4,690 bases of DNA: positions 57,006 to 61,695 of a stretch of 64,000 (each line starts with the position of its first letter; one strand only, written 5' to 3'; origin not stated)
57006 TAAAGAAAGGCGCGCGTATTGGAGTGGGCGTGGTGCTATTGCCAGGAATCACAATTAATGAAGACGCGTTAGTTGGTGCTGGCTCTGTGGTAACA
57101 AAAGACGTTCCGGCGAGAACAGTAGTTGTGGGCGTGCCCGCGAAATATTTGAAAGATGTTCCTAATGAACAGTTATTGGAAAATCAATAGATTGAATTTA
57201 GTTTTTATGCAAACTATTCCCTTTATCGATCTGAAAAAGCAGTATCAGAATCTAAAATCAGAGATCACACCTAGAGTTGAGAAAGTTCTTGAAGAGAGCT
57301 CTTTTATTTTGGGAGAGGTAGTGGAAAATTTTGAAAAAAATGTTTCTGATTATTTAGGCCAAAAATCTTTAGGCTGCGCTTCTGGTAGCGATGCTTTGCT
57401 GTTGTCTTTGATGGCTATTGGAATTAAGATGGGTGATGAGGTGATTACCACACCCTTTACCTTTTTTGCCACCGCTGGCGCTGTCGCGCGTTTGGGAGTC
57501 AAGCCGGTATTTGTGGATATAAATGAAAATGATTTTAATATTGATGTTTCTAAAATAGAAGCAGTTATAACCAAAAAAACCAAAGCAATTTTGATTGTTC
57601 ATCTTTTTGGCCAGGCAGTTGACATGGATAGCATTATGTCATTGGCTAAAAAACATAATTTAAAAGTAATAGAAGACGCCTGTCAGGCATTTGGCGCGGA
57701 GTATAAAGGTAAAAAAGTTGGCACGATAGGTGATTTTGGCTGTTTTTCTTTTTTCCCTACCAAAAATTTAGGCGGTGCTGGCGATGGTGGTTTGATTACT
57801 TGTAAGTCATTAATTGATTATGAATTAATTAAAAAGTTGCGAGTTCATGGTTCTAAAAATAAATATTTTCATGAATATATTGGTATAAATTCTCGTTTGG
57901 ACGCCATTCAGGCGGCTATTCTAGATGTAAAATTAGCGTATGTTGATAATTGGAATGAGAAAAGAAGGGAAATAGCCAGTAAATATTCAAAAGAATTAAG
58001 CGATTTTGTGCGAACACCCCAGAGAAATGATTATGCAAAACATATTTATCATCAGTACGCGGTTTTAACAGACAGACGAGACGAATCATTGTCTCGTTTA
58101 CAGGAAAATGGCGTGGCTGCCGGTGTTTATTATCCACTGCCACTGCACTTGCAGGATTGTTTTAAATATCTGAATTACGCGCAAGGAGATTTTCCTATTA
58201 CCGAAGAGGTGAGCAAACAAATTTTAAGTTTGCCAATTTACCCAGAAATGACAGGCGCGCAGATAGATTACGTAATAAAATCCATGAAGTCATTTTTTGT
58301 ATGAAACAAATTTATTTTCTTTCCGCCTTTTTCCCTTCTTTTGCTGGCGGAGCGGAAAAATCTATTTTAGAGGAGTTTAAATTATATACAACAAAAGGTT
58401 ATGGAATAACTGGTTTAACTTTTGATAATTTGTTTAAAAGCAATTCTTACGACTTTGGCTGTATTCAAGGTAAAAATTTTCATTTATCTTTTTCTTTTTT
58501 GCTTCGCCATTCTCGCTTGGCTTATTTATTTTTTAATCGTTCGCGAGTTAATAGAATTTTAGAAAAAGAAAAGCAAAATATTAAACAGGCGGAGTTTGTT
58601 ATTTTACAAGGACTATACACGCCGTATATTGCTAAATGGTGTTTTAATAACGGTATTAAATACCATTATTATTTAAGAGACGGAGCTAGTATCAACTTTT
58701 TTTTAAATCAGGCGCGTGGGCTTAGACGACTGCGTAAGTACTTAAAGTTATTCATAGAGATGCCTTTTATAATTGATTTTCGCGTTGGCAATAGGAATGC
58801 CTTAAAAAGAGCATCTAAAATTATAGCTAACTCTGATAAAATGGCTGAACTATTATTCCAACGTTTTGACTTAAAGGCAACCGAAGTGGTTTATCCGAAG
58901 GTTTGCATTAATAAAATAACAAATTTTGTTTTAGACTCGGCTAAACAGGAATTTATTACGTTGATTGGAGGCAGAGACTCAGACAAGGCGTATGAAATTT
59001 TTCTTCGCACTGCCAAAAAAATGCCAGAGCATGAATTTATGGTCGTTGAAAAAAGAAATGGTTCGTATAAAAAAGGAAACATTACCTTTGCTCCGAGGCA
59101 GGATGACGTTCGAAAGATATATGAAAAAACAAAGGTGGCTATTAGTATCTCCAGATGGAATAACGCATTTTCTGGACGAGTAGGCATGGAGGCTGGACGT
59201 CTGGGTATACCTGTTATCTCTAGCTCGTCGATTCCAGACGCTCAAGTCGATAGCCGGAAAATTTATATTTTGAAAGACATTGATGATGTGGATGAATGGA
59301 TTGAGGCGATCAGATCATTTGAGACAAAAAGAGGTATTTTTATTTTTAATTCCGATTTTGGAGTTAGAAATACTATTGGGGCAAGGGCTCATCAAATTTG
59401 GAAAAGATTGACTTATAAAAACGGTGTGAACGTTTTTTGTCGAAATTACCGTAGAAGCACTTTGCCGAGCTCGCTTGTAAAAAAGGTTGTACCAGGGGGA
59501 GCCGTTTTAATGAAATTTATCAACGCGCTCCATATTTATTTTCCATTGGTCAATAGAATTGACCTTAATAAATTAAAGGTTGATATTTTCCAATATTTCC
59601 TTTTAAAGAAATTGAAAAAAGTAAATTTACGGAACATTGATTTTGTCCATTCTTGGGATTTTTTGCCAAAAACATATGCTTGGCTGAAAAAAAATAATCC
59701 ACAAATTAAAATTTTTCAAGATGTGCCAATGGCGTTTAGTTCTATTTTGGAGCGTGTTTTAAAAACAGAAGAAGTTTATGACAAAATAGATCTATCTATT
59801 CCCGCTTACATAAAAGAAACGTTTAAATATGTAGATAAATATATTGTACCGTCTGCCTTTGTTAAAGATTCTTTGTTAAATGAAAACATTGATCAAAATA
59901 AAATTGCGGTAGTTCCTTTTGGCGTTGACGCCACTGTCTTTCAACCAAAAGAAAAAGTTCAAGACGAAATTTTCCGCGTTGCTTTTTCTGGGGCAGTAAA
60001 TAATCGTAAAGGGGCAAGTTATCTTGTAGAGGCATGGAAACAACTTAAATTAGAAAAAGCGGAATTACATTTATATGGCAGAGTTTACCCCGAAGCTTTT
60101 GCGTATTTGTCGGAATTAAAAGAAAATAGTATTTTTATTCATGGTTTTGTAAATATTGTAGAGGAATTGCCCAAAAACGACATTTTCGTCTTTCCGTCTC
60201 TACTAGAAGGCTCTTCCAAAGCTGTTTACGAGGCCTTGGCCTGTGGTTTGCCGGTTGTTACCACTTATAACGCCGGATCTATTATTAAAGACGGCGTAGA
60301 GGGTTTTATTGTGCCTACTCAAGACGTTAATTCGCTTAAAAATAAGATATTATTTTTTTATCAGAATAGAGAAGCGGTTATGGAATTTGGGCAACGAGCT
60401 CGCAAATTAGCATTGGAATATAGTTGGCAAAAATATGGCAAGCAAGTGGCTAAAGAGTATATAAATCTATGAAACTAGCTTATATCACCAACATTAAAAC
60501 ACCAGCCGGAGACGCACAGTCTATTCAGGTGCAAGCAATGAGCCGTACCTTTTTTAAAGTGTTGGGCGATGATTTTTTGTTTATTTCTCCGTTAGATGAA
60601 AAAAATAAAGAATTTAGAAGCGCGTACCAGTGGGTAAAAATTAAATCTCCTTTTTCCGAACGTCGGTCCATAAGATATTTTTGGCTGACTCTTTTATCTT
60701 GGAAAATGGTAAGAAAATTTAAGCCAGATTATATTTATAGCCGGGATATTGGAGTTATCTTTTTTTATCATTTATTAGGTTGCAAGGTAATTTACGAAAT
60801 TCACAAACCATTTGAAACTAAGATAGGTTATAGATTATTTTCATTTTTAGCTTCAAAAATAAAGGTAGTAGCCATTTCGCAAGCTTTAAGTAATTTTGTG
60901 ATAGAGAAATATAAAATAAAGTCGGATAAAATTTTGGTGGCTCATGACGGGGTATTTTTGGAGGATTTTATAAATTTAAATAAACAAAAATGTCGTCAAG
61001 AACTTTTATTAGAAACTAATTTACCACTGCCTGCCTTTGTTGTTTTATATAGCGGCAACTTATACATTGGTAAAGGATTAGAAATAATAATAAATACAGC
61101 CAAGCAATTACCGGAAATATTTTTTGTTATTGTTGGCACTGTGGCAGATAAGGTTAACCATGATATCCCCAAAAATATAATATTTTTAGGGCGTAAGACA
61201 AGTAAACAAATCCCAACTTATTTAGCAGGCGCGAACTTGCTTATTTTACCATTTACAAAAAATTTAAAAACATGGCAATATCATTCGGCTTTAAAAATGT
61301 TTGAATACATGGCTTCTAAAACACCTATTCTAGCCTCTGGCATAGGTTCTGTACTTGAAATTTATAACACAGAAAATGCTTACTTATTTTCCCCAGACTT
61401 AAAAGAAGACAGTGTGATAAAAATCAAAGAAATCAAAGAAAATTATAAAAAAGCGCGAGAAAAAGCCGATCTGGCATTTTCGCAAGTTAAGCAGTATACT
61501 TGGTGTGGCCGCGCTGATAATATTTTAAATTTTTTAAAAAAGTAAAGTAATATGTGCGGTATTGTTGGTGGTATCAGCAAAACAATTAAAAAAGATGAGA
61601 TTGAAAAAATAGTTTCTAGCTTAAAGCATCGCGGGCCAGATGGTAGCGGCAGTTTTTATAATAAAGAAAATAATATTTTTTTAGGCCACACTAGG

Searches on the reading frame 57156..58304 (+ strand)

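Call 23: search_protein_families(library=pfam, proteins=[window:57156-58304:+], max_evalue=0.001)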
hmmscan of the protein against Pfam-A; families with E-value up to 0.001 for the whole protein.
window:57156-58304:+ (382 aa): 6 families
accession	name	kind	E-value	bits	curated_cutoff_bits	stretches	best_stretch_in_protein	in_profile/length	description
PF01041.23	DegT_DnrJ_EryC1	-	9.2e-119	397.3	19.8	1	33-377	3-359/360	DegT/DnrJ/EryC1/StrS aminotransferase family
PF00155.27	Aminotran_1_2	-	1.3e-07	31.6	19.7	1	56-172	44-183/361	Aminotransferase class I and II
PF00266.25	Aminotran_5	-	1.1e-06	28.4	21.5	1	53-211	42-209/371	Aminotransferase class-V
PF01053.26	Cys_Met_Meta_PP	-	1.5e-06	27.5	27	1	59-215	57-212/381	Cys/Met metabolism PLP-dependent enzyme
PF01212.27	Beta_elim_lyase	-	0.00028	20.8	27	1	56-182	34-176/288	Beta-eliminating lyase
PF06338.17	ComK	-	0.00035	20.8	22.3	1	136-191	4-63/152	ComK protein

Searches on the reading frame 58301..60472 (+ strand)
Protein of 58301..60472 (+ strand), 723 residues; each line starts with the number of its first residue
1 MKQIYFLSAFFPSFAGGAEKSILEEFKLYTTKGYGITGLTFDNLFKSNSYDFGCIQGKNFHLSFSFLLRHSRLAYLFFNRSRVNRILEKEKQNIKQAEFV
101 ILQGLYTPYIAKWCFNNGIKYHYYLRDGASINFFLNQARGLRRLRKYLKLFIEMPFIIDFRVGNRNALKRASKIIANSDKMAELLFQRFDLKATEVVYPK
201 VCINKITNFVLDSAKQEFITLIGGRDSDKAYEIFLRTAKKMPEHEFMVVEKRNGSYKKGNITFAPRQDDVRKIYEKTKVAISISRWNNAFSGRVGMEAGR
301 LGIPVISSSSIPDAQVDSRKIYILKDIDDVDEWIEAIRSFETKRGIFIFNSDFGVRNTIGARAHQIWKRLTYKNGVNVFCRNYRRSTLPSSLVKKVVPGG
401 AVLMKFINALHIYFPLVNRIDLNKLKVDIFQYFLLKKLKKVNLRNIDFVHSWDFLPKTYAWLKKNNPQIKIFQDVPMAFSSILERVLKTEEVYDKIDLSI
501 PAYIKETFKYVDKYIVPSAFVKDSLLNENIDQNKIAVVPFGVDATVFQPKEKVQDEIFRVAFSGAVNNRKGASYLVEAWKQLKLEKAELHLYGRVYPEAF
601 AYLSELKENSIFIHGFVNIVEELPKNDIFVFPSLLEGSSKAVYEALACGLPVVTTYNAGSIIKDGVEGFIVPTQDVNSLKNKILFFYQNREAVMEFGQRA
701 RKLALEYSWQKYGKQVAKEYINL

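Call 23: search_protein_families(library=pfam, proteins=[window:58301-60472:+], max_evalue=0.001)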
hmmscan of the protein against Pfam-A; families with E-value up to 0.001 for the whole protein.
window:58301-60472:+ (723 aa): 5 families
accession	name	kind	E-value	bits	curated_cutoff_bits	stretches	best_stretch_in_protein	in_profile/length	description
PF13692.12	Glyco_trans_1_4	-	1e-33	117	27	2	559-689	3-142/142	Glycosyl transferases group 1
PF00534.26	Glycos_transf_1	-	2.8e-30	105.5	26.4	2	550-702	8-171/172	Glycosyl transferases group 1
PF13439.12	Glyco_transf_4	-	4.3e-12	46.8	28.5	1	414-544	43-168/170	Glycosyltransferase Family 4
PF13524.12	Glyco_trans_1_2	-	6.1e-08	33.2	25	0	575-710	5-136/144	Glycosyl transferase-like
PF20706.3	GT4-conflict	-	1e-05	25.1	26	0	555-711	195-380/385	Family 4 Glycosyltransferase in conflict systems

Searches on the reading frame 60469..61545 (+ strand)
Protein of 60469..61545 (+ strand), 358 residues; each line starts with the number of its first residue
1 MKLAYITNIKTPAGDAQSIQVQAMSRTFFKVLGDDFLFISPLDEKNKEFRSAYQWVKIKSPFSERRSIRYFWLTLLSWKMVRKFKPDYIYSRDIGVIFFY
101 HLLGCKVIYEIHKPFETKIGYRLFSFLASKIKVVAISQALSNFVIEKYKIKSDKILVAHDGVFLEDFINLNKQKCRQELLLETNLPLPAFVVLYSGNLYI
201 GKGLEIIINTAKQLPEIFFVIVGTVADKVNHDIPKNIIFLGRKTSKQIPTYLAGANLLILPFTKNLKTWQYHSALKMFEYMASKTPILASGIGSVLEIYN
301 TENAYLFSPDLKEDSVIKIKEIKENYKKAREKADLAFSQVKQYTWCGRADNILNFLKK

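Call 23: search_protein_families(library=pfam, proteins=[window:60469-61545:+], max_evalue=0.001)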
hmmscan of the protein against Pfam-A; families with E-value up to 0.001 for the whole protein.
window:60469-61545:+ (358 aa): 4 families
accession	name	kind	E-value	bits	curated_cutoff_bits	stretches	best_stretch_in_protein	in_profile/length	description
PF00534.26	Glycos_transf_1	-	3.2e-14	53.3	26.4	1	184-330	10-163/172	Glycosyl transferases group 1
PF13692.12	Glyco_trans_1_4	-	1.7e-12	48.2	27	1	190-321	2-138/142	Glycosyl transferases group 1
PF13439.12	Glyco_transf_4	-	6.4e-09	36.5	28.5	1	33-164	19-168/170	Glycosyltransferase Family 4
PF13524.12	Glyco_trans_1_2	-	1.5e-06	28.6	25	1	207-353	5-143/144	Glycosyl transferase-like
